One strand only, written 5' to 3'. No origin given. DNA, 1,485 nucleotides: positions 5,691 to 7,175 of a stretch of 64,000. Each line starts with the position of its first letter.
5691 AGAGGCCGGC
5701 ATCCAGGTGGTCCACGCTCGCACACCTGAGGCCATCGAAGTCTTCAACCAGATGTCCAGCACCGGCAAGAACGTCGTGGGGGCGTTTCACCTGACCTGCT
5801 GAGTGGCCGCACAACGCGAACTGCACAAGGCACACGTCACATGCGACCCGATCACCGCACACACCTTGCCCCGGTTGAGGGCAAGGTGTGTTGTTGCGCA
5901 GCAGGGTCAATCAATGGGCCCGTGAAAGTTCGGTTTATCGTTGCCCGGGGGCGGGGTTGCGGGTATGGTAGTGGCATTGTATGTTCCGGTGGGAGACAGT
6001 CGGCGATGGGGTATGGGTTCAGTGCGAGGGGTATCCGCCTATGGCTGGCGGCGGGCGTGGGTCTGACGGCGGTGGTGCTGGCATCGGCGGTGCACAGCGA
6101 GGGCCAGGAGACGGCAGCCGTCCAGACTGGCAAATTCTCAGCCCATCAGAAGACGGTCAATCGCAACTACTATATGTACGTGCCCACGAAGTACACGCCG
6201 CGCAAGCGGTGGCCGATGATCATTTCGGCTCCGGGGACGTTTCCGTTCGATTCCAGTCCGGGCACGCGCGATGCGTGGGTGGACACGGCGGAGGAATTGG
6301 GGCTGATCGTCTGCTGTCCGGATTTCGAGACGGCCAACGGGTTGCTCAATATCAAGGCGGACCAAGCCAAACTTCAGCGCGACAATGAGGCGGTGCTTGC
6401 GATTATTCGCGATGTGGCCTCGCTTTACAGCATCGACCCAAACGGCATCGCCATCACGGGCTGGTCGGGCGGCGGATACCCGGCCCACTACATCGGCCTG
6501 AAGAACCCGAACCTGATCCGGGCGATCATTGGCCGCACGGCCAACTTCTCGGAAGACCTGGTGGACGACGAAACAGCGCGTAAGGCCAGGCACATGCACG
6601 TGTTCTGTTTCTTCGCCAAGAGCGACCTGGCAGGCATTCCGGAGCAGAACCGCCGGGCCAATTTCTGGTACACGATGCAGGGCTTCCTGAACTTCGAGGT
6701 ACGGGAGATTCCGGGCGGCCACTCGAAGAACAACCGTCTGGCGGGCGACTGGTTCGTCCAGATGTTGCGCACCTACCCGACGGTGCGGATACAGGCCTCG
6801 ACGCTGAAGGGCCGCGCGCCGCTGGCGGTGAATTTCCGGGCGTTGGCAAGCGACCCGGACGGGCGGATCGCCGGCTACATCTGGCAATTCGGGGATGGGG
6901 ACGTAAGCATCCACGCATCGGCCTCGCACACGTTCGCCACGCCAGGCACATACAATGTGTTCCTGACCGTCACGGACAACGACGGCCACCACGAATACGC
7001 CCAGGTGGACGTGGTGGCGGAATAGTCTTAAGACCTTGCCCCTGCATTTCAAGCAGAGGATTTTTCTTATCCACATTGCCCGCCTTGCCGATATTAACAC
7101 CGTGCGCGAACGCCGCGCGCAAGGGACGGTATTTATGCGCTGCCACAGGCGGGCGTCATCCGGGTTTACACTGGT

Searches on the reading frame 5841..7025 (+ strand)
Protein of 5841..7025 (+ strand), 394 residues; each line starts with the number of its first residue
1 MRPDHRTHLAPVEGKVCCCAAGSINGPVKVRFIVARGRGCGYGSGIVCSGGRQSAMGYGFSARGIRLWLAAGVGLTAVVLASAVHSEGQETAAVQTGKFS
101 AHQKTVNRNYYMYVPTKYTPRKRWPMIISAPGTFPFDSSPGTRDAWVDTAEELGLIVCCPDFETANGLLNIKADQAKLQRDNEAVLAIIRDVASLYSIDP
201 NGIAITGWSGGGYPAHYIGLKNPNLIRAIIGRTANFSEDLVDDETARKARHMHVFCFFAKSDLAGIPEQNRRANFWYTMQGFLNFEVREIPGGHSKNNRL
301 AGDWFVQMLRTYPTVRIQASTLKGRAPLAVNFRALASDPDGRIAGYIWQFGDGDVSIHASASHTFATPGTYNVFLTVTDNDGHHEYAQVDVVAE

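Call 63: search_protein_families(library=pfam, proteins=[window:5841-7025:+], max_evalue=0.00001)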
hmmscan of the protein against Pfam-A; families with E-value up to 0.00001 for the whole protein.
window:5841-7025:+ (394 aa): 3 families
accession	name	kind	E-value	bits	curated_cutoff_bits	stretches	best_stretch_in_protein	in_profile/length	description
PF18911.6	PKD_4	-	2.9e-17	62.9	27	1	324-391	14-82/85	PKD domain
PF00801.26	PKD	-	3.1e-13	50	23.5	1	318-384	5-72/80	PKD domain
PF22352.2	K319L-like_PKD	-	5.6e-06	26.7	27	0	331-391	15-82/84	K319L-like, PKD domain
